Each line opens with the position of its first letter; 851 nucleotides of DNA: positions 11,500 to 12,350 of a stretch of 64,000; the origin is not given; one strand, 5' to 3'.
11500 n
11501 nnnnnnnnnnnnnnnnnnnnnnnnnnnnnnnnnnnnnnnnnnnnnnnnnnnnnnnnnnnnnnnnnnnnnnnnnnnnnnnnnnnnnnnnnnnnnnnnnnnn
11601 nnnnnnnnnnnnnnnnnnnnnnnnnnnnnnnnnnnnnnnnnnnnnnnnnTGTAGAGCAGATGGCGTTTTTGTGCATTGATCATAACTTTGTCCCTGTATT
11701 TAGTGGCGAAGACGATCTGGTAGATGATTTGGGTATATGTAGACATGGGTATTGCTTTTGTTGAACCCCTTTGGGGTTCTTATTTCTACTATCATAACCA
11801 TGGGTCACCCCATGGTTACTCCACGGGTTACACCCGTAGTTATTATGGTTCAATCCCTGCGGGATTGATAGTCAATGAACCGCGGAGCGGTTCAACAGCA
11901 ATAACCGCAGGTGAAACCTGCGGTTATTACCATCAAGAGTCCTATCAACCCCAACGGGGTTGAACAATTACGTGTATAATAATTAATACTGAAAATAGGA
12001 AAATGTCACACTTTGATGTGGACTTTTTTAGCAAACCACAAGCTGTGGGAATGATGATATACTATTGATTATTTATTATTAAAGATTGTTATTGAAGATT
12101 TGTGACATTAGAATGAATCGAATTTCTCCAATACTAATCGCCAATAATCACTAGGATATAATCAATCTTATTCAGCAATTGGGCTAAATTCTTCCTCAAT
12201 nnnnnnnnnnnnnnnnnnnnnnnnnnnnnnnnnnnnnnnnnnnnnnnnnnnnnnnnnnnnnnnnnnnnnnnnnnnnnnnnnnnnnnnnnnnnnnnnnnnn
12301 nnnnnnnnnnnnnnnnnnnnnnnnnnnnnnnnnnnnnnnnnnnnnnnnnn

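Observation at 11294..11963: RAYT-like Y1 transposase gene preceded by seven back-to-back AACC...GGTT hairpins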

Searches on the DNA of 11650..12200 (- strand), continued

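Call 31: search_with_rna_model(model_id=R1, sources=[L001, L002, L003, L004, L005, L006, L007, L008, L009, L010, L011, L012, L013, L014, L015, L016, L017, L018, L019, L020, L021, L022, L023, L024, L025, L026, L027, L028, L029, L030, L031, L032, L033, L034, L035, L036, L037, L038, L039, L040, L041, L042, L043, L044, L045, L046, L047, L048, L049, L050, L051, L052, L053, L054, L055, L056, L057, L058, L059, L060, L061, L062, L063, L064, L065, L066, L067, L068, L069, L070, L071, L072, L073, L074, L075, L076, L077, L078, L079, L080], max_evalue=0.001)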
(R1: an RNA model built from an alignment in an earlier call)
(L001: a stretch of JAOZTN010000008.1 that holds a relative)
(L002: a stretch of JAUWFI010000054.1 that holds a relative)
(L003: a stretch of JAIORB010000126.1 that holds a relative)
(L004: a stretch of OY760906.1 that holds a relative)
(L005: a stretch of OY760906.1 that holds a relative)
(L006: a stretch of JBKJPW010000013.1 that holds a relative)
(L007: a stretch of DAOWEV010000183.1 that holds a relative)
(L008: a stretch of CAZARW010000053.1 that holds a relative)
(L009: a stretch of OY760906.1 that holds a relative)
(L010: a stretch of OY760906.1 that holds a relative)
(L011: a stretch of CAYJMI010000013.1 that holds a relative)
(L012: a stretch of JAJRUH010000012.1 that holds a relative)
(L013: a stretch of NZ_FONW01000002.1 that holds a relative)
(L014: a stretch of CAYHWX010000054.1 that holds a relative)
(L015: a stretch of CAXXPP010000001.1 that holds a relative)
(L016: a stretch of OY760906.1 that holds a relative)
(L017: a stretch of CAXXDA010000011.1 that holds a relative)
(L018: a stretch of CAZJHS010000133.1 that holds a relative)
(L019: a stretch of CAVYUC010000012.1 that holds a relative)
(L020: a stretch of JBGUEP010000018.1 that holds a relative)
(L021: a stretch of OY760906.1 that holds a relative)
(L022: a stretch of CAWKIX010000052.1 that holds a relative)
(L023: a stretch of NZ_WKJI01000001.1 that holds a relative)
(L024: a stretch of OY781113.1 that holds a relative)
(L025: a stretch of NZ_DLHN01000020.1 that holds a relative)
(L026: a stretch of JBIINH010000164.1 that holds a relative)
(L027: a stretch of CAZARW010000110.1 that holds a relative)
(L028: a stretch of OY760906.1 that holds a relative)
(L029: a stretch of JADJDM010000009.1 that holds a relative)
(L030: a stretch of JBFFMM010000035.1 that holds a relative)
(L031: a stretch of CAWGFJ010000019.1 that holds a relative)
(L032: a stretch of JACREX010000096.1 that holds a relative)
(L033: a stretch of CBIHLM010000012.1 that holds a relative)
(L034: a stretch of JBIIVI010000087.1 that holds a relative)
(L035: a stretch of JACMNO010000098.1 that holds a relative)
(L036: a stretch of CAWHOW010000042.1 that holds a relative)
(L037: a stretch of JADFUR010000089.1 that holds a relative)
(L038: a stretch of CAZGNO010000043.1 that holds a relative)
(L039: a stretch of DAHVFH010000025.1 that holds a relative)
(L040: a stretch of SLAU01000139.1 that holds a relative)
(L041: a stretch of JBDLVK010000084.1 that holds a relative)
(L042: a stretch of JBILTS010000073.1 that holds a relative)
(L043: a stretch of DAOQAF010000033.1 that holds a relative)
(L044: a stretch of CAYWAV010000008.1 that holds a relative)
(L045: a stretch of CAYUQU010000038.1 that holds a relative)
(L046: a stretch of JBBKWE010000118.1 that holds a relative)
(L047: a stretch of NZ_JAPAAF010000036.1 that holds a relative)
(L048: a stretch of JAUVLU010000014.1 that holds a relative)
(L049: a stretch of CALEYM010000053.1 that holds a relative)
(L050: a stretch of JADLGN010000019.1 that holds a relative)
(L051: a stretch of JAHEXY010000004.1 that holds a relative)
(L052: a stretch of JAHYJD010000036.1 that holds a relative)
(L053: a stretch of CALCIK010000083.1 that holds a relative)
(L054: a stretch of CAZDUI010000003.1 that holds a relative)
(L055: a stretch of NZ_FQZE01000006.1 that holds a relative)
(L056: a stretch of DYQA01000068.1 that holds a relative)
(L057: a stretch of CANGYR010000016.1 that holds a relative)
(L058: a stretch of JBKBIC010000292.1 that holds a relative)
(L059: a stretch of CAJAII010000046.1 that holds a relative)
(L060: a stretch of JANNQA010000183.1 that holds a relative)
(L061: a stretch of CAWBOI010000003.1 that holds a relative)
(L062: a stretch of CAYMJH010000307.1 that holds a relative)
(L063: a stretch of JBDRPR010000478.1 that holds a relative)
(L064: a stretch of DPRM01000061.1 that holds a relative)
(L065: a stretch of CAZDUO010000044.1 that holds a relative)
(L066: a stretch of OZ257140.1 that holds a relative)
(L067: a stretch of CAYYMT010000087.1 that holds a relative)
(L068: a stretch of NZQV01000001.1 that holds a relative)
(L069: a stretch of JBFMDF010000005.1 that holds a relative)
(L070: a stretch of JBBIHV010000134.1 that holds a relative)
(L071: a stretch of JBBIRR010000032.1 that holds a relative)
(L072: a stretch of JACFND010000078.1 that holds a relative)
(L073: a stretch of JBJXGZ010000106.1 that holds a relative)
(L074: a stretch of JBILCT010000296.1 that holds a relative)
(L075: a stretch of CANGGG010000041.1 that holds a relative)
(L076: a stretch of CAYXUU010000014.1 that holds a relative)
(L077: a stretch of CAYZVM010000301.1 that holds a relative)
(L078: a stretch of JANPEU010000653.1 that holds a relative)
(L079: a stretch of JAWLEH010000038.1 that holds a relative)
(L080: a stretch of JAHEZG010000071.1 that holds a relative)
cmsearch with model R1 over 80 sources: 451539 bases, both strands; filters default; matches with E-value up to 0.001: 276.
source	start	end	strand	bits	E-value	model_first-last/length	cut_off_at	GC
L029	2880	2993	+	97.4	7.3e-20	1-115/115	no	0.37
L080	2883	2998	+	97.1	8.6e-20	1-115/115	no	0.36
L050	3440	3553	-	95.1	2.5e-19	1-115/115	no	0.41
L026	1035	1153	-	94.4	3.7e-19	1-115/115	no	0.31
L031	3440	3555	-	93.6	5.8e-19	1-115/115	no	0.34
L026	1758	1876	-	93.3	6.8e-19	1-115/115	no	0.4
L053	69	184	-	93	7.9e-19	1-115/115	no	0.39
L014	3445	3560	-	92.6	1e-18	1-115/115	no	0.36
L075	85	198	-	92.4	1.1e-18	1-115/115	no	0.33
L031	4493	4608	+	91.3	2e-18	1-115/115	no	0.37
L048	3682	3797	+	91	2.4e-18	1-115/115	no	0.42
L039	2858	2975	+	90.8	2.5e-18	1-115/115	no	0.46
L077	3449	3564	-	90.5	3e-18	1-115/115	no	0.51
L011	3445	3560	-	90.4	3.2e-18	1-115/115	no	0.37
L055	3441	3556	-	90.3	3.3e-18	1-115/115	no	0.36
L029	3445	3559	-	90.2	3.5e-18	1-115/115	no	0.38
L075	236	349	-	90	4e-18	1-115/115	no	0.33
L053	297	412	-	90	4e-18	1-115/115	no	0.37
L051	2867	2982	+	89.4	5.4e-18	1-115/115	no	0.34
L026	1195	1310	+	89.3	5.8e-18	1-115/115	no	0.4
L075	386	500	+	89.3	5.8e-18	1-115/115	no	0.35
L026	2030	2145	-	89.2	6.3e-18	1-115/115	no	0.36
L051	3555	3670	+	89.1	6.6e-18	1-115/115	no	0.33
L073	3446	3560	-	88.8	7.5e-18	1-115/115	no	0.45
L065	3449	3564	-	88.5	9.2e-18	1-115/115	no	0.47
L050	2893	3001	+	88.2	1.1e-17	1-115/115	no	0.33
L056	2887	3002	+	88.2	1.1e-17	1-115/115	no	0.46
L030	3441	3555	-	87.9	1.3e-17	1-115/115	no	0.33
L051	3445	3561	-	87.8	1.3e-17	1-115/115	no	0.37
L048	3549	3661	+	87.7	1.4e-17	1-115/115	no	0.35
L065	2723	2838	-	87.2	1.8e-17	1-115/115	no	0.47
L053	1147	1261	+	86.9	2.1e-17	1-115/115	no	0.41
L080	2661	2777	-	86.5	2.6e-17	1-115/115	no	0.37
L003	2834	2949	+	86.2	3.1e-17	1-115/115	no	0.38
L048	3442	3555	-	86.2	3.2e-17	1-115/115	no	0.44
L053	444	560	+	86.1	3.2e-17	1-115/115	no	0.38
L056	3444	3555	-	85.9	3.7e-17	1-115/115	no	0.38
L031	3944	4059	+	85.8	3.8e-17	1-115/115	no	0.39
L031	4356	4471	+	85.8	3.8e-17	1-115/115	no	0.39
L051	2755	2873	-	85.7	4.1e-17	1-115/115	no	0.36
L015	2881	2995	+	85.6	4.3e-17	1-115/115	no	0.39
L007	555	672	+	85.6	4.3e-17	1-115/115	no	0.34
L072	2144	2259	-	85.6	4.3e-17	1-115/115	no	0.47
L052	3443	3558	-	85.4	4.9e-17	1-115/115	no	0.44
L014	2859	2992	+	85.4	4.9e-17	1-115/115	no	0.37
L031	2881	2995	+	85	5.9e-17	1-115/115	no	0.37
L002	1199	1314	+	84.7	7.2e-17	1-115/115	no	0.35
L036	3443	3558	-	84.5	8e-17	1-115/115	no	0.34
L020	2854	2970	+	84.2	9.1e-17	1-115/115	no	0.35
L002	1760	1871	-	84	1e-16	1-115/115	no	0.38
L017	2881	2995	+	84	1e-16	1-115/115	no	0.37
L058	552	668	+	83.3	1.5e-16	1-115/115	no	0.52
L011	2859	2992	+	83.2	1.6e-16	1-115/115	no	0.37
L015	3603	3723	+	83.1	1.7e-16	1-115/115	no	0.38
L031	4219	4333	+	83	1.7e-16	1-115/115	no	0.38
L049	2386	2500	+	83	1.8e-16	1-115/115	no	0.56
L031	4081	4196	+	83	1.8e-16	1-115/115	no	0.38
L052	3685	3801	+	82.6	2.2e-16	1-115/115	no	0.47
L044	2544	2657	-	82.6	2.2e-16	1-115/115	no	0.36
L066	3444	3564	-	82.4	2.4e-16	1-115/115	no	0.36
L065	2879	2992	+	82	3e-16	1-115/115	no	0.39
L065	3605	3718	+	82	3e-16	1-115/115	no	0.39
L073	2848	2960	+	81.9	3.1e-16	1-115/115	no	0.48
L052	2434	2549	+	81.8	3.4e-16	1-115/115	no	0.53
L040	324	444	+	81.7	3.5e-16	1-115/115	no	0.45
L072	1320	1433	-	81.7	3.5e-16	1-115/115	no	0.43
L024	2881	2995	+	81.7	3.6e-16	1-115/115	no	0.42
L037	1936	2052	+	81.6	3.7e-16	1-115/115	no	0.39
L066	3796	3912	+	81.6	3.8e-16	1-115/115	no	0.44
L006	2883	2995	+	81.2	4.7e-16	1-115/115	no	0.36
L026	1901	2009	+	81.2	4.7e-16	1-115/115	no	0.38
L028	2842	2958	+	80.6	6.5e-16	1-115/115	no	0.32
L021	2839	2955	+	80.4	7.2e-16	1-115/115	no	0.32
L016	2842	2958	+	80.3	7.6e-16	1-115/115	no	0.35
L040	3405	3526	+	80.2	8.2e-16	1-115/115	no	0.46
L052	2862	2978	+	80.1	8.6e-16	1-115/115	no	0.45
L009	2842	2958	+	80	9e-16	1-115/115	no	0.34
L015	3440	3553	-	79.7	1e-15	1-115/115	no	0.37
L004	2842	2958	+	79.6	1.1e-15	1-115/115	no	0.33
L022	2880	2995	+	79.4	1.2e-15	1-115/115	no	0.37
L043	3446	3560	-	79.4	1.2e-15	1-115/115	no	0.33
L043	4149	4263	-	79.4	1.2e-15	1-115/115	no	0.33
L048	2870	2985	+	79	1.5e-15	1-115/115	no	0.39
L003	2350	2465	-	78.6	1.9e-15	1-115/115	no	0.41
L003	1956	2071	-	78.6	1.9e-15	1-115/115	no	0.41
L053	1016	1131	-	78.5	2e-15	1-115/115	no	0.32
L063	1587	1697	-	78.2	2.4e-15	1-115/115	no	0.37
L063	1025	1138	+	78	2.7e-15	1-115/115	no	0.45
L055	2506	2621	-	77.9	2.8e-15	1-115/115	no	0.39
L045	3444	3562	-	77.8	3e-15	1-115/115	no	0.39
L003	2744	2859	-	77.5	3.5e-15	1-115/115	no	0.43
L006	3443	3557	-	77.4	3.6e-15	1-115/115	no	0.37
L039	3516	3630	-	77.2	4e-15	1-115/115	no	0.45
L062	2868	2994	+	77.2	4e-15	1-115/115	no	0.33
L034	3440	3555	-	76.9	4.9e-15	1-115/115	no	0.53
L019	2785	2902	-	76.7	5.2e-15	1-115/115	no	0.39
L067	3906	4020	+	76.3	6.4e-15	1-115/115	no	0.38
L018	1446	1569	-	76.3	6.7e-15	1-115/115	no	0.41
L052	2557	2674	-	76.2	6.8e-15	1-115/115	no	0.45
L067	2343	2456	+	75.9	8.2e-15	1-115/115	no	0.36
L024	3603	3723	+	75.7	9.2e-15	1-115/115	no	0.38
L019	3502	3615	+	75.7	9.3e-15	1-115/115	no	0.36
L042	2882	2994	+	75.6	9.5e-15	1-115/115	no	0.47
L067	2819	2933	+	75.6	9.8e-15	1-115/115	no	0.39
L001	2646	2760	-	75.4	1.1e-14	1-115/115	no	0.53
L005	2842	2958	+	75.4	1.1e-14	1-115/115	no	0.32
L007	1118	1232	-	75.4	1.1e-14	1-115/115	no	0.42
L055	2804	2917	+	75.3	1.1e-14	1-115/115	no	0.46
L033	3453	3567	-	75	1.3e-14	1-115/115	no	0.41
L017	3603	3717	+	74.9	1.4e-14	1-115/115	no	0.3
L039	2531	2649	-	74.8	1.5e-14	1-115/115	no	0.38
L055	3606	3725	+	74.7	1.5e-14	1-115/115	no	0.46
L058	658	773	-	74.5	1.7e-14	1-115/115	no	0.53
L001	2886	2993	+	74.4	1.8e-14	1-115/115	no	0.48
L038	2818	2935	+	74.3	1.9e-14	1-115/115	no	0.41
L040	2897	3011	+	74.2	2e-14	1-115/115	no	0.48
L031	3809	3921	+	74.1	2.2e-14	1-115/115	no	0.39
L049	2829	2944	+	74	2.3e-14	1-115/115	no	0.55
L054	103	217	-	73.3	3.4e-14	1-115/115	no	0.38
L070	1955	2069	-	72.6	4.8e-14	1-115/115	no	0.43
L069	2884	3000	+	72.6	5e-14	1-115/115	no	0.47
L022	3441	3558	-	72.4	5.3e-14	1-115/115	no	0.38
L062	3444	3569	-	72.2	6e-14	1-115/115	no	0.47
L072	2576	2692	+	72.2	6e-14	1-115/115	no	0.44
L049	2153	2268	-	72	6.8e-14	1-115/115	no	0.56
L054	820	936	-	71.8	7.7e-14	1-115/115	no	0.44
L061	2847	2982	+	71.7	7.8e-14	1-115/115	no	0.44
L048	2737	2849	+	71.6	8.2e-14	1-115/115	no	0.36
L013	4041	4158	-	71.6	8.2e-14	1-115/115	no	0.45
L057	3443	3557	-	71.3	9.8e-14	1-115/115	no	0.41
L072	3086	3205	+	71.3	1e-13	1-115/115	no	0.45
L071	2374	2494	-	71.2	1.1e-13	1-115/115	no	0.52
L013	1612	1734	+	71.2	1.1e-13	1-115/115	no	0.41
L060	3570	3685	-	71.1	1.1e-13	1-115/115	no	0.47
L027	2851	2970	+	70.9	1.2e-13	1-115/115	no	0.34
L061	3447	3564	-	70.3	1.7e-13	1-115/115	no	0.37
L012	2651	2765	-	70.2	1.8e-13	1-115/115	no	0.34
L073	2710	2823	-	70.1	1.9e-13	1-115/115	no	0.46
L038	3440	3591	-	69.4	2.8e-13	1-115/115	no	0.48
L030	2882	2995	+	68.8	3.8e-13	1-115/115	no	0.39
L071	2891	3004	+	68.8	3.9e-13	1-115/115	no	0.5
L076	2500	2617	-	68.7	4e-13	1-115/115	no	0.4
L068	2836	2959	+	68.7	4.1e-13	1-115/115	no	0.44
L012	2876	2990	+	68.5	4.5e-13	1-115/115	no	0.27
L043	2748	2861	-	68.5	4.5e-13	1-115/115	no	0.32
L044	2897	2997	+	67.8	6.4e-13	1-115/115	no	0.33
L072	1495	1613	+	67.8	6.5e-13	1-115/115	no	0.45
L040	2491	2608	-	67.8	6.7e-13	1-115/115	no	0.57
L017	3441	3558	-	67.6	7.2e-13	1-115/115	no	0.35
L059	3443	3561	-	67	1e-12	1-115/115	no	0.38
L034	2891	3003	+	66.9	1e-12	1-115/115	no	0.51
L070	2198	2330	-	66.4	1.4e-12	1-115/115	no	0.4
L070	1824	1943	+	66.1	1.7e-12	1-115/115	no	0.53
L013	2649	2765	-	65.9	1.8e-12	1-115/115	no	0.46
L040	7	124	-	65.6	2.1e-12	1-115/115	no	0.58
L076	2824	2993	+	65.5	2.2e-12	1-115/115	no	0.37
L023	2604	2732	-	65.2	2.7e-12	1-115/115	no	0.34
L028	3442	3553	-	65.1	2.8e-12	1-115/115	no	0.35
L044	3457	3555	-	64.8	3.2e-12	1-115/115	no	0.38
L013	2306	2422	-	64.8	3.2e-12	1-115/115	no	0.45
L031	3671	3786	+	64.8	3.3e-12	1-115/115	no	0.41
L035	3443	3536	-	64.7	3.6e-12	1-115/115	no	0.29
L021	3439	3550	-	64.4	4e-12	1-115/115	no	0.36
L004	3442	3553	-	64.4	4.1e-12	1-115/115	no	0.35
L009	3442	3553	-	64.4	4.1e-12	1-115/115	no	0.35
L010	3439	3550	-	64.4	4.1e-12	1-115/115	no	0.35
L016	3442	3553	-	64.4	4.1e-12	1-115/115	no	0.35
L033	4037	4151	+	63.8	5.8e-12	1-115/115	no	0.44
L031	2703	2808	+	63.6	6.3e-12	1-115/115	no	0.36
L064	2843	2976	-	63.6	6.4e-12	1-115/115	no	0.37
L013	3456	3571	-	63.5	6.6e-12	1-115/115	no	0.47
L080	3445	3540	-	63.4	7.1e-12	1-115/115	no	0.29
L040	3070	3187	-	63.2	7.7e-12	1-115/115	no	0.58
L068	3447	3581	-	62.8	9.8e-12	1-115/115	no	0.44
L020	3466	3582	-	62.7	1e-11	1-115/115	no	0.43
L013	1846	1963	+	62.5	1.2e-11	1-115/115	no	0.37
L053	221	323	+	62.3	1.3e-11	1-115/115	no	0.44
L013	1761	1877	-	62.1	1.4e-11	1-115/115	no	0.43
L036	2885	2995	+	62.1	1.4e-11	1-115/115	no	0.31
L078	1198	1287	+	61.5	1.9e-11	1-115/115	no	0.41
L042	2742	2860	-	60.9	2.7e-11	1-115/115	no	0.51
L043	3586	3698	+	60.8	2.8e-11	1-115/115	no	0.41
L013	1531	1647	-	60.7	3e-11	1-115/115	no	0.45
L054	231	367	+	60.6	3.2e-11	1-115/115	no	0.42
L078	1047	1188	-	60.3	3.8e-11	1-115/115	no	0.49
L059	2827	2935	+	60.3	3.8e-11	1-115/115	no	0.34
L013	3893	4014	+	60.2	4.1e-11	1-115/115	no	0.39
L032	3443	3558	-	59.7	5.1e-11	1-115/115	no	0.46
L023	2916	3027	+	59.7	5.4e-11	1-115/115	no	0.37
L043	2883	2995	+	59.5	5.8e-11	1-115/115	no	0.42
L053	1351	1449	+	59.3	6.4e-11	1-115/115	no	0.37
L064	2589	2720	-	59.3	6.5e-11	1-115/115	no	0.45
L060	2663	2780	+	59.1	7.1e-11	1-115/115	no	0.48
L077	2872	2988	+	59.1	7.3e-11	1-115/115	no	0.59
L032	2877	2996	+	59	7.5e-11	1-115/115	no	0.3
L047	1546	1678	-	58.9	8e-11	1-115/115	no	0.42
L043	4289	4400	+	58.7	8.8e-11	1-115/115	no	0.38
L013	3685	3808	-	58.7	9e-11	1-115/115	no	0.44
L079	3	123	-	58.6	9.4e-11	1-115/115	no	0.55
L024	3440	3553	-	58.6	9.6e-11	1-115/115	no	0.33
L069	3469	3590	-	58.4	1.1e-10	1-115/115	no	0.43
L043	4457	4570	-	57.8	1.4e-10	1-115/115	no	0.34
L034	2801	2921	-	57.8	1.5e-10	1-115/115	no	0.54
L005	3442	3553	-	57.6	1.6e-10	1-115/115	no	0.36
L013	1957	2073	-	57.5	1.7e-10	1-115/115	no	0.4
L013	3536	3658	+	57.4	1.8e-10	1-115/115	no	0.41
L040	2633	2750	-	57.4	1.8e-10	1-115/115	no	0.61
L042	3447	3564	-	56.9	2.4e-10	1-115/115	no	0.55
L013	2848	2970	+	56.6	2.7e-10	1-115/115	no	0.41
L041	2541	2640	-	56.6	2.8e-10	1-115/115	no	0.38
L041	2835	2934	+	56.3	3.4e-10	1-115/115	no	0.33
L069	2744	2861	+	54.6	8.4e-10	1-115/115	no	0.47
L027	3454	3575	-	54.5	8.7e-10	1-115/115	no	0.37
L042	2557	2675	-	54.3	9.7e-10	1-115/115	no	0.55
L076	3606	3775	+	54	1.1e-09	1-115/115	no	0.39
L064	2443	2579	+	53.8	1.3e-09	1-115/115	no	0.54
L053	9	95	+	53.7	1.3e-09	17-115/115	no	0.46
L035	2907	3000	+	53.1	1.8e-09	1-115/115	no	0.36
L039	2720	2809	+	53.1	1.8e-09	1-115/115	no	0.48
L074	1035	1134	-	53.1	1.9e-09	1-115/115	no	0.37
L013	2157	2279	+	53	2e-09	1-115/115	no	0.41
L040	424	541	-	52.7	2.3e-09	1-115/115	no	0.59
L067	1997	2100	+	52.3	2.9e-09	1-115/115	no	0.28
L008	2828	2970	+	52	3.3e-09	1-115/115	no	0.43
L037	2581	2702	-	51.2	5.3e-09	1-115/115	no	0.35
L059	3549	3653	+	50.6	7.2e-09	1-115/115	no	0.4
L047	961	1122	-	50.3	8.4e-09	1-115/115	no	0.5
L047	1268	1400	-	50.1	9.4e-09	1-115/115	no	0.44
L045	3542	3638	+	49.8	1.1e-08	1-115/115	no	0.42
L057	3629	3770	+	49.6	1.3e-08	1-115/115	no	0.37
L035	2717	2810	+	49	1.7e-08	1-115/115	no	0.38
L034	3524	3634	+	48.7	2e-08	1-115/115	no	0.52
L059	3664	3773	+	48.4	2.4e-08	1-115/115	no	0.39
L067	3437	3550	-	48.2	2.6e-08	1-115/115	no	0.32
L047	1824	1955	-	47.8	3.2e-08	1-115/115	no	0.39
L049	3454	3577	-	47.8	3.3e-08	1-115/115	no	0.6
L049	2589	2711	-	47.7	3.5e-08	1-115/115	no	0.59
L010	2845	2955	+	46.7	6e-08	1-115/115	no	0.36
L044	2690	2788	+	46.3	7.1e-08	1-115/115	no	0.35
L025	2665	2757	-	45.7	9.9e-08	1-115/115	no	0.43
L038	5186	5303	+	45.4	1.2e-07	1-115/115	no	0.41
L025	2849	2993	+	44.4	2e-07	1-115/115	no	0.46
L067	1895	2007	-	44.2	2.3e-07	1-115/115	no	0.35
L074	1136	1230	-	43.6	3.1e-07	1-115/115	no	0.37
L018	1537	1652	+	43.6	3.2e-07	1-115/115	no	0.41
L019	2887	2993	+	42.8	5e-07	1-115/115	no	0.31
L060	2822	2936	-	42.5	5.6e-07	1-115/115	no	0.42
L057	2928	3027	+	41.4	1e-06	1-115/115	no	0.34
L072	2399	2479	+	41.3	1.1e-06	1-115/115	no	0.43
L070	2072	2185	+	40.9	1.4e-06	1-115/115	no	0.48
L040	2782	2895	-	40.4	1.8e-06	1-115/115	no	0.49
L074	1231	1318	+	39.5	2.8e-06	1-115/115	no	0.45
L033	2925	3027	+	39.4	3e-06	1-115/115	no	0.43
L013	2506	2622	+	39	3.8e-06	1-115/115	no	0.44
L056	2700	2783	+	36.4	1.5e-05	1-115/115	no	0.45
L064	2723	2836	+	36.4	1.5e-05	1-115/115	no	0.52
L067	2222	2320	+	36.2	1.7e-05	1-115/115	no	0.32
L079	982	1102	-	35.1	3.1e-05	1-115/115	no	0.45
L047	1683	1812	+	35.1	3.1e-05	1-115/115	no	0.55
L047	1405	1534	+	34.9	3.4e-05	1-115/115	no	0.54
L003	2083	2172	+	34.7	3.8e-05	1-115/115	no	0.24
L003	2477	2566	+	34.7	3.8e-05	1-115/115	no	0.24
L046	1581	1694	+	33.8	6.3e-05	1-115/115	no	0.54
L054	907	1015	+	33.3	8.4e-05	1-115/115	no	0.51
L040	160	274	-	33.2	8.7e-05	1-115/115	no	0.39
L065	2889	3002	-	32.5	0.00012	1-115/115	no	0.4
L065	3615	3728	-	32.5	0.00012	1-115/115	no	0.4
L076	3443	3559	-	31.9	0.00017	1-115/115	no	0.32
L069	5347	5425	-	31.6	0.0002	22-115/115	5'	0.42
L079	770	880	-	31.3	0.00024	1-115/115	no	0.5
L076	2660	2777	-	30.9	0.00031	1-115/115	no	0.35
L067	2698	2816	+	29.7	0.00058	1-115/115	no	0.34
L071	2691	2803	+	29.4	0.0007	1-115/115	no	0.52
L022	3577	3685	+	29.2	0.00077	1-115/115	no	0.31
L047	1122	1256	+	28.8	0.00096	1-115/115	no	0.54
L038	4035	4129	-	28.7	0.00098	1-115/115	no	0.39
